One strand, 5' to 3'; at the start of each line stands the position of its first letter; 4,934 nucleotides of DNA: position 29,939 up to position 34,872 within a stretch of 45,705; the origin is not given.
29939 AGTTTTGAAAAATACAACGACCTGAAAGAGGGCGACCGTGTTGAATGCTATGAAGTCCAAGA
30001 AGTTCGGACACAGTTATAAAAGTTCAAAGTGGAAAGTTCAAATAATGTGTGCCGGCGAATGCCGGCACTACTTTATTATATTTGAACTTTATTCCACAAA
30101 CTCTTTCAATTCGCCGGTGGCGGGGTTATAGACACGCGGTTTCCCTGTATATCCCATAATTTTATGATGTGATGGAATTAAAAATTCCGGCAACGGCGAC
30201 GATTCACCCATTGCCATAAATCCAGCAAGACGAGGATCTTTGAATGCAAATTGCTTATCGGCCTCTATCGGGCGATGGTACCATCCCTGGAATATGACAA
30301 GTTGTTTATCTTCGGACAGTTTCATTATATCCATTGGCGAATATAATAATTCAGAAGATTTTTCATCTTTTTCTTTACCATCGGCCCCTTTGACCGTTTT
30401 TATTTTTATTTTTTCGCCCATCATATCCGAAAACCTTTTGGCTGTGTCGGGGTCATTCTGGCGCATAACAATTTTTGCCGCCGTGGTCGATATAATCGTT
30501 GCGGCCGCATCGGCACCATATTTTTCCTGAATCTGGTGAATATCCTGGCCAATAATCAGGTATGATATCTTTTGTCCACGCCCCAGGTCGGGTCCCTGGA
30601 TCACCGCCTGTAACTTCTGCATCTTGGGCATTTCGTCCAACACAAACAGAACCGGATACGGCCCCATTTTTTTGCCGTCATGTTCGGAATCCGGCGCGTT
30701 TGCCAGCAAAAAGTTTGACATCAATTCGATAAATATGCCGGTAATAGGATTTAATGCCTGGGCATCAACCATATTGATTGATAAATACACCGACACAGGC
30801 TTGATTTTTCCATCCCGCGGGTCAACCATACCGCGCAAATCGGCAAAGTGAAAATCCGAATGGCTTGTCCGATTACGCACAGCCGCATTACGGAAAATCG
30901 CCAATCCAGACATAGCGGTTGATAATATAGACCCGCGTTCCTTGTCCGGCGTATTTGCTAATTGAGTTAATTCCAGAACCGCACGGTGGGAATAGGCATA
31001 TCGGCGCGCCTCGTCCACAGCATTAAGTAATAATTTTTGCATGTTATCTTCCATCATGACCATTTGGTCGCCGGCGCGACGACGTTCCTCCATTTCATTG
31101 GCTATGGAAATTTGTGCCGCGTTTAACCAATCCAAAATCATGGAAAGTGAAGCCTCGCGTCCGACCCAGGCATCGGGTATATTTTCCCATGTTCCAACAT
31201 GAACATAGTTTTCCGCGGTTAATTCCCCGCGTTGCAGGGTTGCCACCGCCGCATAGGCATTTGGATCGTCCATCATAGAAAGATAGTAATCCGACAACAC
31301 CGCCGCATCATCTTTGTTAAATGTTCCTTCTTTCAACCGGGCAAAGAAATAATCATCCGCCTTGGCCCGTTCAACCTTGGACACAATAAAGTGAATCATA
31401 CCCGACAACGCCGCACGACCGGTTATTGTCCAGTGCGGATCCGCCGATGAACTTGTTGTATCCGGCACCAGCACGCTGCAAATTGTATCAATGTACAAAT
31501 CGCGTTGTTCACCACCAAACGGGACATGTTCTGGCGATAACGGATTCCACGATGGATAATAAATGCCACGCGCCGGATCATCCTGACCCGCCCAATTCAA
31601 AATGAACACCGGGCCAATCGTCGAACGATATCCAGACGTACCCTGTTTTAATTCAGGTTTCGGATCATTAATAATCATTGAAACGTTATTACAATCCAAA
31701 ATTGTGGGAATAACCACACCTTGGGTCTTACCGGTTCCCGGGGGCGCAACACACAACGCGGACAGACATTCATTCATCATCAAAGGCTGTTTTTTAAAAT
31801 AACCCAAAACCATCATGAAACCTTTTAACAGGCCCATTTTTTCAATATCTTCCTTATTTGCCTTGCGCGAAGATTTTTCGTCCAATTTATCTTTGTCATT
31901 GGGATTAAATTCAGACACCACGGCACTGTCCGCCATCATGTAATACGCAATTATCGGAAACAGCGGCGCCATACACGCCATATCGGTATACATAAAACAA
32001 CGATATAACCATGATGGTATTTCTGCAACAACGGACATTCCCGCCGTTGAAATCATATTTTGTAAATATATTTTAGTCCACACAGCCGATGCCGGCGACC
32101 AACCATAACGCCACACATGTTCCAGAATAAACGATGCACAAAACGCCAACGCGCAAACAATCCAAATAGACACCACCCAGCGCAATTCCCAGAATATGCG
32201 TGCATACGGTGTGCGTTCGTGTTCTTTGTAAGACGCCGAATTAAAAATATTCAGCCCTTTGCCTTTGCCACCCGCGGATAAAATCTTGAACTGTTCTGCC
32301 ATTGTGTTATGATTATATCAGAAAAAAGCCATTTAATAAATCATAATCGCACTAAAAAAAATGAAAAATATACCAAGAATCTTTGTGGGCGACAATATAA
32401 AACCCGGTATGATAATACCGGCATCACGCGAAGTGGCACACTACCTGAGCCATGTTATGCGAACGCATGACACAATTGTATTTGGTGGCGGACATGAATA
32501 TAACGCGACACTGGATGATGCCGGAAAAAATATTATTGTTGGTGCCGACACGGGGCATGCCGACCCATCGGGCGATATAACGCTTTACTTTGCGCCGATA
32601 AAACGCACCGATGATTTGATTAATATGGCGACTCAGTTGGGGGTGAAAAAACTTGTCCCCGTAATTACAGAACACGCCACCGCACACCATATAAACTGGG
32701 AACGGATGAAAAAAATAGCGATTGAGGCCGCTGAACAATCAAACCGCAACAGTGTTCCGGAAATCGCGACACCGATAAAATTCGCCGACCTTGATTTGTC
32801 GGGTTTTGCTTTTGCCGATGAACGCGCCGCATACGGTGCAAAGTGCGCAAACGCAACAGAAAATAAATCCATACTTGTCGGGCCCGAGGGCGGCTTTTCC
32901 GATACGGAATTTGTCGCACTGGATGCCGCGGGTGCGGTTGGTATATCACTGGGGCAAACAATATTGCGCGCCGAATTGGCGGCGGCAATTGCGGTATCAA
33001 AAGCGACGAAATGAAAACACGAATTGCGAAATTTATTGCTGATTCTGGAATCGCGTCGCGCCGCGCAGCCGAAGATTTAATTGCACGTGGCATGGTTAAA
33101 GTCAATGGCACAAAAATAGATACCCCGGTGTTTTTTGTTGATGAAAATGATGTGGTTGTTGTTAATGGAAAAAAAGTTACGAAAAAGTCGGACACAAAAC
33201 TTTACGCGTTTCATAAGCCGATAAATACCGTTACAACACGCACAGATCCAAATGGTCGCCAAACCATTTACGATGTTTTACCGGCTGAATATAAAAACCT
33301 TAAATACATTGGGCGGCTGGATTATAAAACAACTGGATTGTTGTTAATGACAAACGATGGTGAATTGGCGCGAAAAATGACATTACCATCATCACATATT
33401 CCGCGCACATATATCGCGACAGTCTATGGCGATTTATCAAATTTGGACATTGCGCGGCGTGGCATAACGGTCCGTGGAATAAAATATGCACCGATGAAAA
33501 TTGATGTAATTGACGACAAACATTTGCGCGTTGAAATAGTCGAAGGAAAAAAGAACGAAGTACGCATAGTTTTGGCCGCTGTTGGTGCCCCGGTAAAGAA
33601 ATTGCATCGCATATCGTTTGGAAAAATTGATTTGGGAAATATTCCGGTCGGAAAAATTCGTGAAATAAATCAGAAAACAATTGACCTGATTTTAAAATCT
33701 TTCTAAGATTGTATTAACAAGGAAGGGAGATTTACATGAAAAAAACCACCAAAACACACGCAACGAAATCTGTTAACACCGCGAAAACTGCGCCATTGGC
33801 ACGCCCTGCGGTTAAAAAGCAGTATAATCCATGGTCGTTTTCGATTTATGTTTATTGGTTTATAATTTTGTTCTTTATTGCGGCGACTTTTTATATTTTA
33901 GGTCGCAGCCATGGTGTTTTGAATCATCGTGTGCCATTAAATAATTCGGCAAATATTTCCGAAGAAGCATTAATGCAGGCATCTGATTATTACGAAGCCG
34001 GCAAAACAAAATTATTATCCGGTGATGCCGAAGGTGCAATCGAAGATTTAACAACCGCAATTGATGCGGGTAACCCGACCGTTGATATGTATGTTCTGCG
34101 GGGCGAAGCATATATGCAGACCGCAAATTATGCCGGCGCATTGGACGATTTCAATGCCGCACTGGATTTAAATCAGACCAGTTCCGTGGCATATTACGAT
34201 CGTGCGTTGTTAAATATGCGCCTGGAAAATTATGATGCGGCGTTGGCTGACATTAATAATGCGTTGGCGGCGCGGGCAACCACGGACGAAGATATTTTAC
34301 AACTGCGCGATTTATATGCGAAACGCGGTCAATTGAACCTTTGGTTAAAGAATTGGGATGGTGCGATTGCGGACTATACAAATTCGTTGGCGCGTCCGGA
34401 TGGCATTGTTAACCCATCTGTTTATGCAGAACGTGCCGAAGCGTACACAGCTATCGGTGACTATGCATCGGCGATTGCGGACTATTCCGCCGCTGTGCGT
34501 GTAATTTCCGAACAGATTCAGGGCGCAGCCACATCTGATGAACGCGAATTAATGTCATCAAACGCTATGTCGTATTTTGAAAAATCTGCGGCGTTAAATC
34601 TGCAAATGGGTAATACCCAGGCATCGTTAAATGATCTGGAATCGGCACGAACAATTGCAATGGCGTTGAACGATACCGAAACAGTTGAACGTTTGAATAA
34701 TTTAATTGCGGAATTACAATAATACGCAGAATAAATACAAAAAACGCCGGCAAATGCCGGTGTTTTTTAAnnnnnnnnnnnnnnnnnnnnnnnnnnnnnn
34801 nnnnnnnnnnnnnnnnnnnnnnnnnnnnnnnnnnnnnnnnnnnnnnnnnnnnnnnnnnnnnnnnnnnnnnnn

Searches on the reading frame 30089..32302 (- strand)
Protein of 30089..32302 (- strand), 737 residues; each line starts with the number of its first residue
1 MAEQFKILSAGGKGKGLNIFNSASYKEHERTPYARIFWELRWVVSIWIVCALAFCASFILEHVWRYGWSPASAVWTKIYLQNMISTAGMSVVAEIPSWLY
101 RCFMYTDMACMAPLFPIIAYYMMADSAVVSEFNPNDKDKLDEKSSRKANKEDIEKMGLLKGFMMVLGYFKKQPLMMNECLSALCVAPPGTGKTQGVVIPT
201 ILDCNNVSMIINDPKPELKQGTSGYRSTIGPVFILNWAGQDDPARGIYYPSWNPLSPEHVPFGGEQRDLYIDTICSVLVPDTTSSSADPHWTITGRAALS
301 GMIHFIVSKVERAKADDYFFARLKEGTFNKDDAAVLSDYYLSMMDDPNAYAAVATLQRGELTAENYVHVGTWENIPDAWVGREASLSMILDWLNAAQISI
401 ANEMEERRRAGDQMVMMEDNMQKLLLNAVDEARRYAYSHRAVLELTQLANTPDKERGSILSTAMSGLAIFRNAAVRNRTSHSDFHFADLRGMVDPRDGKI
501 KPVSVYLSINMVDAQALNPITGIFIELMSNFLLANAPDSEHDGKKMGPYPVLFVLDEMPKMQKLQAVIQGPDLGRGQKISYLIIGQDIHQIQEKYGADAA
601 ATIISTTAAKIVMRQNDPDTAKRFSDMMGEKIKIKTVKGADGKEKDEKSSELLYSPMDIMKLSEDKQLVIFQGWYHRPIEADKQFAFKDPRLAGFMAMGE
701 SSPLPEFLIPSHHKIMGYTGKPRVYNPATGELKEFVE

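Call 18: search_protein_families(library=pfam, proteins=[window:30089-32302:-], max_evalue=0.01)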
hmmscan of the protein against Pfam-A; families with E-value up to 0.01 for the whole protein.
window:30089-32302:- (737 aa): 3 families
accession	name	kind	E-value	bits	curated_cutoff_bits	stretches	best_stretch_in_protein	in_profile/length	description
PF02534.20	T4SS-DNA_transf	-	3.9e-53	181.4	20.1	2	422-692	189-451/468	Type IV secretory system Conjugative DNA transfer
PF12696.13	TraG-D_C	-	3.5e-20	72.6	22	1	550-662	1-124/126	TraM recognition site of TraD and TraG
PF10412.15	TrwB_AAD_bind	-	2.3e-18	66.7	20.5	1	392-635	109-331/387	Type IV secretion-system coupling protein DNA-binding domain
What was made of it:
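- A VirD4-type coupling protein is present at 30089-32302 (call 18).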

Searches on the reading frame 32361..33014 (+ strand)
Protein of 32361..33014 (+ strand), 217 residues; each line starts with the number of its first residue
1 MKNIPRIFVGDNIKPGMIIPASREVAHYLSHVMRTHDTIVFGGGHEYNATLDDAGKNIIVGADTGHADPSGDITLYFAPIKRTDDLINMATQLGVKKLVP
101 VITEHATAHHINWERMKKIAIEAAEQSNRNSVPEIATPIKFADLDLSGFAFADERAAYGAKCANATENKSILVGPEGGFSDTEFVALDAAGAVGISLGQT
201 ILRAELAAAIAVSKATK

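Call 18: search_protein_families(library=pfam, proteins=[window:32361-33014:+], max_evalue=0.01)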
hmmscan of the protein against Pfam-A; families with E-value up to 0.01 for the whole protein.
window:32361-33014:+ (217 aa): 1 family
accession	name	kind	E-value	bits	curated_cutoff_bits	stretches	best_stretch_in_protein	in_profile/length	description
PF04452.19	Methyltrans_RNA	-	1.2e-32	113.2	23.9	1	72-213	6-162/165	RNA methyltransferase domain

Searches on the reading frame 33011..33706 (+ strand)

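Call 18: search_protein_families(library=pfam, proteins=[window:33011-33706:+], max_evalue=0.01)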
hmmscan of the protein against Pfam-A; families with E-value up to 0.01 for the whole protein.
window:33011-33706:+ (231 aa): 3 families
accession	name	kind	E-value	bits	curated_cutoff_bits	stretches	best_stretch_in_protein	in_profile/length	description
PF00849.27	PseudoU_synth_2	-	1.1e-19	71.6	26.8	1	64-190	2-152/152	RNA pseudouridylate synthase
PF01479.30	S4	-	1.2e-11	44.6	22.8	1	4-49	2-48/48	S4 domain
PF22421.1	SYY_C-terminal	-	0.0081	16.5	27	0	3-47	19-64/83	Tyrosine--tRNA ligase SYY-like C-terminal domain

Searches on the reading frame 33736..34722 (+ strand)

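Call 18: search_protein_families(library=pfam, proteins=[window:33736-34722:+], max_evalue=0.01)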
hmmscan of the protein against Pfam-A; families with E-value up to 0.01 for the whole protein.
window:33736-34722:+ (328 aa): 12 families
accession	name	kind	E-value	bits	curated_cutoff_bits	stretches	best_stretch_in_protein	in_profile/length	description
PF00515.34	TPR_1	-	7.1e-17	60.9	27.8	3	118-148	3-33/34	Tetratricopeptide repeat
PF07719.23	TPR_2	-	5.2e-16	57.8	27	1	119-147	4-32/34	Tetratricopeptide repeat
PF13371.12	TPR_9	-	1.6e-12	47.7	35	1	153-193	32-71/73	Tetratricopeptide repeat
PF13181.12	TPR_8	-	2.2e-11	43.4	25.7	0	117-147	2-32/34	Tetratricopeptide repeat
PF13432.12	TPR_16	-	6.5e-09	36.5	32.7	1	86-147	1-62/65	Tetratricopeptide repeat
PF13414.12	TPR_11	-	2.9e-06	27.3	26.8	1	123-162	1-40/42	TPR repeat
PF25068.1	ARM_TT21_4th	-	3.2e-06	27.9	30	1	123-189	6-71/153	Tetratricopeptide repeat protein 21 forth ARM domain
PF13424.12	TPR_12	-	1e-05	26.1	30.1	0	151-218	4-72/77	Tetratricopeptide repeat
PF25575.1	TPR_BSK1_C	-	3.1e-05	24.3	42.2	0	196-258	47-108/118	Serine/threonine-protein kinase BSK1-like, TPR repeats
PF14559.12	TPR_19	-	4.9e-05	24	25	0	93-148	2-57/68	Tetratricopeptide repeat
PF13428.12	TPR_14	-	8.2e-05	23.4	23.5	0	117-157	2-42/44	Tetratricopeptide repeat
PF10516.15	SHNi-TPR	-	0.00063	19.6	21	0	198-219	8-29/38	SHNi-TPR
